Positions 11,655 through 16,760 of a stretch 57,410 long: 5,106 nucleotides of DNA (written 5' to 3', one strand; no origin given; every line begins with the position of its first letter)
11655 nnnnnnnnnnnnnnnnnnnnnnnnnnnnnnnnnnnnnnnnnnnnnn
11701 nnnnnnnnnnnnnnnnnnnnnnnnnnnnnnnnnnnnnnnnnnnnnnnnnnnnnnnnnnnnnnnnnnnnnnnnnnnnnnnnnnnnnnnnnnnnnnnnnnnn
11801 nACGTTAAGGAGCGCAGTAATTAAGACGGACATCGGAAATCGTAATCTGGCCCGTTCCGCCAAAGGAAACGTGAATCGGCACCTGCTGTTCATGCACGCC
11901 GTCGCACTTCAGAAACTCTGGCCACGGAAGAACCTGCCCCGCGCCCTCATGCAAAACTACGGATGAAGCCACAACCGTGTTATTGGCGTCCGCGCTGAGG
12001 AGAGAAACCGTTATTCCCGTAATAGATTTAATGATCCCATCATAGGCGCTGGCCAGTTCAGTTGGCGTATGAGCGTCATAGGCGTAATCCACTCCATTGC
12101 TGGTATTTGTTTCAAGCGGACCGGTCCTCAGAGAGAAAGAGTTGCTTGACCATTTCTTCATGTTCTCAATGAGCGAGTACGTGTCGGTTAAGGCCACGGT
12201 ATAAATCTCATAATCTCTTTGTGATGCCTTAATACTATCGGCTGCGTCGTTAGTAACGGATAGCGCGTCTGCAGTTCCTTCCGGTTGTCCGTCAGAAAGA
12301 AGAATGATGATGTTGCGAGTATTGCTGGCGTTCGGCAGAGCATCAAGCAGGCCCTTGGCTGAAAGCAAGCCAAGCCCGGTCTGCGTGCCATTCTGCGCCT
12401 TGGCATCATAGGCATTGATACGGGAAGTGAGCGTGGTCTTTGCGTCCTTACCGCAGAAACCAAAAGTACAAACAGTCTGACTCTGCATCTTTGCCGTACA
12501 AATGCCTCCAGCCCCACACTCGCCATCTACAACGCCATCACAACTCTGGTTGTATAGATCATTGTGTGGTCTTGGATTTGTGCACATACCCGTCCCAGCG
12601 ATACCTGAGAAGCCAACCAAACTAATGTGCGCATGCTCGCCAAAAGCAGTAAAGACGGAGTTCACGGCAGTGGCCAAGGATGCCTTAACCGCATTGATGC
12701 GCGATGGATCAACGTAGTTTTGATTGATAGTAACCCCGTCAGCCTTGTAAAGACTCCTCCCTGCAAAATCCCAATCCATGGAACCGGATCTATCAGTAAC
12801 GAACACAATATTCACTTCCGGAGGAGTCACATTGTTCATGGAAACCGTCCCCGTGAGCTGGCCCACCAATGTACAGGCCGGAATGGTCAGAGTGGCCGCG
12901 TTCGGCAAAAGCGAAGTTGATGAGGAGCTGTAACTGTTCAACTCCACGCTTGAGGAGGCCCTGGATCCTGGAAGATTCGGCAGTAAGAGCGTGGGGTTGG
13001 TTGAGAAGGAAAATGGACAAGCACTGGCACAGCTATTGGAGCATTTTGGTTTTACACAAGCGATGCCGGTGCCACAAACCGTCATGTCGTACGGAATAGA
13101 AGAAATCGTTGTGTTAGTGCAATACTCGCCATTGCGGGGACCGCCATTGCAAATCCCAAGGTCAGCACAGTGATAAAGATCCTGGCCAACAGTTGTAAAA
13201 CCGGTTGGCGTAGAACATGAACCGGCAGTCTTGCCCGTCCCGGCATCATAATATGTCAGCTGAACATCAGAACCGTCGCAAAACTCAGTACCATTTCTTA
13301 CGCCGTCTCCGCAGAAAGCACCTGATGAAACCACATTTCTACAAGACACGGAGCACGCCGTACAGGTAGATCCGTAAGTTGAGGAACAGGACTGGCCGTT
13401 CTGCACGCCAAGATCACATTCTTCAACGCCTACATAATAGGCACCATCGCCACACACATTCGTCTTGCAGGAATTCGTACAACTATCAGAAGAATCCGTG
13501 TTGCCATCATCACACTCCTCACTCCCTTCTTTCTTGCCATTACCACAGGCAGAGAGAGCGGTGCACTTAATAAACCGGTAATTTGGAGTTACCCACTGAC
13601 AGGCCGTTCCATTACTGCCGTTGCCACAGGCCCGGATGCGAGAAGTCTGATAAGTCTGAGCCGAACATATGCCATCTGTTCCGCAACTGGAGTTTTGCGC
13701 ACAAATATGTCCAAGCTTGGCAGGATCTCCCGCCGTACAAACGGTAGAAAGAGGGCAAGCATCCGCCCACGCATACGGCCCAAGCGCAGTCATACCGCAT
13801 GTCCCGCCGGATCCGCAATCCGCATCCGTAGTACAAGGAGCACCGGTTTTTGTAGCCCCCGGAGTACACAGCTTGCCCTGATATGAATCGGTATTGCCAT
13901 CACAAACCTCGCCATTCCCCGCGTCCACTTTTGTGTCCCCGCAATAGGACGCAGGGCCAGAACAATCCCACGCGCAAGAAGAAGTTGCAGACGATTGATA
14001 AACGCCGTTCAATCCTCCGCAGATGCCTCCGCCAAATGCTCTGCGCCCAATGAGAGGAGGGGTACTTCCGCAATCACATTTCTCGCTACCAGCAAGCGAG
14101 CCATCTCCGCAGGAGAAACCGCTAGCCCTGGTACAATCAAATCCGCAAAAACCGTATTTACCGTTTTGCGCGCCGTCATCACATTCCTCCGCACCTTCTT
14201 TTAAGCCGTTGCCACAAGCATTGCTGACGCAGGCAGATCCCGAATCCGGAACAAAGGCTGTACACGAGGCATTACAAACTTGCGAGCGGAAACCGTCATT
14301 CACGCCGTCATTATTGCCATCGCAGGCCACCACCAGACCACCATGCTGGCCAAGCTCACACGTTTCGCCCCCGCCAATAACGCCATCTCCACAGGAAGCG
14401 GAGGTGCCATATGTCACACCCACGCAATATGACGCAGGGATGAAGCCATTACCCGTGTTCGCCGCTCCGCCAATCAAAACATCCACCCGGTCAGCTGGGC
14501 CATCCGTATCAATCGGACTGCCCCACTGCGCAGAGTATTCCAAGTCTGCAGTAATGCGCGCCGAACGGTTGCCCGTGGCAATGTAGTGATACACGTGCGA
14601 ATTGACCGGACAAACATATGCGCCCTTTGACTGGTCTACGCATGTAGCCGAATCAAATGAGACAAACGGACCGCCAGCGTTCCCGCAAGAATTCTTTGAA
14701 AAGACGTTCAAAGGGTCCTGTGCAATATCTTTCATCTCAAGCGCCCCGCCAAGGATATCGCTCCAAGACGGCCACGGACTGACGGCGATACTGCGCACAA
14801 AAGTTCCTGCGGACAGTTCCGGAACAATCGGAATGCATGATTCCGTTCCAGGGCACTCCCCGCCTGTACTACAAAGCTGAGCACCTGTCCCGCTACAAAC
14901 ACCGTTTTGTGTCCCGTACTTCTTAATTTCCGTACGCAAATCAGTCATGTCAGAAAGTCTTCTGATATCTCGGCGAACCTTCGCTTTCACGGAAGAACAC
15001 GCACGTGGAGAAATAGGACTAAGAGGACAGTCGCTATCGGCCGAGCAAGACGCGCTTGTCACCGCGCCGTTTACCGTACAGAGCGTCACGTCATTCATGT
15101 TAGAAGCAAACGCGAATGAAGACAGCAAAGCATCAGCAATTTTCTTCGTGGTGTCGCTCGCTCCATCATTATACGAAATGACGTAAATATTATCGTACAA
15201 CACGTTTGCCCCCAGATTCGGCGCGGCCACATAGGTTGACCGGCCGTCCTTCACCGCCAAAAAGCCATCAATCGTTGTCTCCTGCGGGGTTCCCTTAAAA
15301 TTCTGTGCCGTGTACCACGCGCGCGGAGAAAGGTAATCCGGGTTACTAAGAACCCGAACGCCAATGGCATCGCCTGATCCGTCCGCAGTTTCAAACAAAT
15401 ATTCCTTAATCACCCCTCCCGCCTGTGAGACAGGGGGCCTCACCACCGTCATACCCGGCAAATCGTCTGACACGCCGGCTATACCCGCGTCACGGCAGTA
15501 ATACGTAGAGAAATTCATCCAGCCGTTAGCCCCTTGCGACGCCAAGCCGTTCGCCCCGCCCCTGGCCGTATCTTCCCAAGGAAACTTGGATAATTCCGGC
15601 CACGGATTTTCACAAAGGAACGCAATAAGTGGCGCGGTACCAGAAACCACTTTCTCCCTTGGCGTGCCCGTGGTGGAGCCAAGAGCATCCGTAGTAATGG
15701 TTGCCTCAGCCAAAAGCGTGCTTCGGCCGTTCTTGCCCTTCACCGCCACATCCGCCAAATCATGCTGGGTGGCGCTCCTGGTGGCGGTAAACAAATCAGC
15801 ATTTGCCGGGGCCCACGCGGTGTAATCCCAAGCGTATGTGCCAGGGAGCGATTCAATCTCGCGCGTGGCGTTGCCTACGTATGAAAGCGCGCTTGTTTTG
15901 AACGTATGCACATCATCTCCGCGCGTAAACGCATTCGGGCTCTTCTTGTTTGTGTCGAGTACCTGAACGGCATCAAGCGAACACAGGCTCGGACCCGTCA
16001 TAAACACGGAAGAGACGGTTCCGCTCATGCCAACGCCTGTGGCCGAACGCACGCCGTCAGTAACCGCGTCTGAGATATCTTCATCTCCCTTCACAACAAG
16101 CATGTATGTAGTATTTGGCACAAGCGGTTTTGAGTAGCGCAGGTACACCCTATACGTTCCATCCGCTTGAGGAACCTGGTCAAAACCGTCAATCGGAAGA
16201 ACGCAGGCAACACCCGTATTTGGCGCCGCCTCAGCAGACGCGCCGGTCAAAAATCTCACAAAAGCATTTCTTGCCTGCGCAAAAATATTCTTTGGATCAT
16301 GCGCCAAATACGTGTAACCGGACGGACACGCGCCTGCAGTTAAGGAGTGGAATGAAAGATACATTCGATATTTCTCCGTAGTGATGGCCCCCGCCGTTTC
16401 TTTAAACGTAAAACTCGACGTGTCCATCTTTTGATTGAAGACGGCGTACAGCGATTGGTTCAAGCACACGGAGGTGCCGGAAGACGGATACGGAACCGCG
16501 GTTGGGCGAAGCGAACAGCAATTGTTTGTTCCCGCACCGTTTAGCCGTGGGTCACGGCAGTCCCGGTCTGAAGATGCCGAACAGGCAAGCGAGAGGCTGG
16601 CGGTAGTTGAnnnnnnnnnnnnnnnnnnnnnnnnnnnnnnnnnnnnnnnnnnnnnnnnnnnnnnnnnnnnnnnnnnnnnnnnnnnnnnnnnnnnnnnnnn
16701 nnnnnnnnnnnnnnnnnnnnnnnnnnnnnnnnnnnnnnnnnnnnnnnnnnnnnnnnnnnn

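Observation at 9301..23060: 13.8-kb co-directional surface/adhesion locus embedded in a housekeeping operon string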

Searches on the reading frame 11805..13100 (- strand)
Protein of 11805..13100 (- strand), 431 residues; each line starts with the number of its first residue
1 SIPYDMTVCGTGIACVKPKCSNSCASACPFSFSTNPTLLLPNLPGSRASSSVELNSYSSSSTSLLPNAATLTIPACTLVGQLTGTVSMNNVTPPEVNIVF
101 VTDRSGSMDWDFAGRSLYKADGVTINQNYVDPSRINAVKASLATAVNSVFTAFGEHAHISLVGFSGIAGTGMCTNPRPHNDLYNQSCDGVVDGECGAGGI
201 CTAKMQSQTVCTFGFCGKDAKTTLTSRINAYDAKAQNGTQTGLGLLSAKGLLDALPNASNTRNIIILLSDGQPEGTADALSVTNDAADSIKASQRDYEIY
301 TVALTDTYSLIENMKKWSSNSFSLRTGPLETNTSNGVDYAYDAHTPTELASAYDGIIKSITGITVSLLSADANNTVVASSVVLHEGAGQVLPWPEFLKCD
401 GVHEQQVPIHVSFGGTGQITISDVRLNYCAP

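Call 9: find_related_loci(query=window:11805-13100:-, collection=genome_contigs, flank=10000)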
Query window:11805-13100:- (431 aa) in genome_contigs; peptide patterns used: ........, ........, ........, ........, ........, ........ (x = any residue, [..] = any of these).
31 stretches matched a pattern, but none encodes a relative of the query by tblastn (E <= 1e-3).

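Call 28: search_protein_families(library=pfam, proteins=[window:11808-12866:-], max_evalue=0.05)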
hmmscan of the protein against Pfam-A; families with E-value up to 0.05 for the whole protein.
window:11808-12866:- (353 aa): 2 families
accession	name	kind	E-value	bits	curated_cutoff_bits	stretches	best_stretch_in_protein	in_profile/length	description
PF00092.34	VWA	-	6e-07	30.3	23.8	1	141-229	59-142/174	von Willebrand factor type A domain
PF13519.12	VWA_2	-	7e-06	27.1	27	1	128-194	48-107/107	von Willebrand factor type A domain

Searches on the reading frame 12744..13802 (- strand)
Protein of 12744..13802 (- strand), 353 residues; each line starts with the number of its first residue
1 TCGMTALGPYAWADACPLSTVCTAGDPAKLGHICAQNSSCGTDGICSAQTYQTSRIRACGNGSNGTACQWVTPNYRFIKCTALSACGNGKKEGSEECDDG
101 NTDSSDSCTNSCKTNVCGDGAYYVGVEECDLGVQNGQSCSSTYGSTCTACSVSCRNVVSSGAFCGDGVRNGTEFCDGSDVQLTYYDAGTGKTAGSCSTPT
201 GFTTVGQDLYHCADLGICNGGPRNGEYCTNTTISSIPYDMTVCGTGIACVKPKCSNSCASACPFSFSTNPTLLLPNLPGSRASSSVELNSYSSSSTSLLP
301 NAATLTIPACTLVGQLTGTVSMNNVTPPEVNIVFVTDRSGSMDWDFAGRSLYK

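Call 28: search_protein_families(library=pfam, proteins=[window:12744-13802:-], max_evalue=0.05)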
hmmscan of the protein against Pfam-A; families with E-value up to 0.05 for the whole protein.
window:12744-13802:- (353 aa): 1 family
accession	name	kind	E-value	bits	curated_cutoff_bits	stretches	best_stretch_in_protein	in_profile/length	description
PF13948.11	DUF4215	-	4.5e-06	27.3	27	1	78-113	11-47/47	Domain of unknown function (DUF4215)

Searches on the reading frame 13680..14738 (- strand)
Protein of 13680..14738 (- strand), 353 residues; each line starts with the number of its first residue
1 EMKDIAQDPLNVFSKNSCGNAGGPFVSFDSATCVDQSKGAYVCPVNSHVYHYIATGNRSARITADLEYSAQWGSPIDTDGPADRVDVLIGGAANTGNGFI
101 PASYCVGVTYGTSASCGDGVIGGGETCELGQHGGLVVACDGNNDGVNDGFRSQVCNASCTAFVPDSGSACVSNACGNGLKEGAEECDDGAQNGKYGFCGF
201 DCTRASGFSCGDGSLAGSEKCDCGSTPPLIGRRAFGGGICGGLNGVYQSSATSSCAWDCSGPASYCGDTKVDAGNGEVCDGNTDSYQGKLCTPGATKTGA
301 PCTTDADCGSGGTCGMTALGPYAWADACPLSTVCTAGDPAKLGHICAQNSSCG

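Call 28: search_protein_families(library=pfam, proteins=[window:13680-14738:-], max_evalue=0.05)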
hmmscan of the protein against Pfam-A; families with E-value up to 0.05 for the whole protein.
window:13680-14738:- (353 aa): 1 family
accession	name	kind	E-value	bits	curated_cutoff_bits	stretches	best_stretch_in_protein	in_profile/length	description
PF13948.11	DUF4215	-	0.00027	21.6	27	0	167-195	14-41/47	Domain of unknown function (DUF4215)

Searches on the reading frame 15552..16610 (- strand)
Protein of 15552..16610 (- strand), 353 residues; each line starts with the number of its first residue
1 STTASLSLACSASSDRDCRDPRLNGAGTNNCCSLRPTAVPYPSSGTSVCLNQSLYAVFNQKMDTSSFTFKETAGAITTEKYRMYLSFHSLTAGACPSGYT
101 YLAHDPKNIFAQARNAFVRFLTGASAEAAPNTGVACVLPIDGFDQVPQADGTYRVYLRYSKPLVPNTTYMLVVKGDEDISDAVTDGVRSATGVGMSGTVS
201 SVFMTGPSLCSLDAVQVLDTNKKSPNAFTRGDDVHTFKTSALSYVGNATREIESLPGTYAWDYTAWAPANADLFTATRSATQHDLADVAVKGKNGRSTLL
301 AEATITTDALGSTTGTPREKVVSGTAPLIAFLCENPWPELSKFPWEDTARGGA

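Call 28: search_protein_families(library=pfam, proteins=[window:15552-16610:-], max_evalue=0.05)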
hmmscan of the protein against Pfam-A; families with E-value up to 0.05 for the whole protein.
window:15552-16610:- (353 aa): 1 family
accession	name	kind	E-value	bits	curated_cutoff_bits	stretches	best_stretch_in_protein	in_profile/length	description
PF13205.12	Big_5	-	0.0013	19.9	23.6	0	144-185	52-93/105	Bacterial Ig-like domain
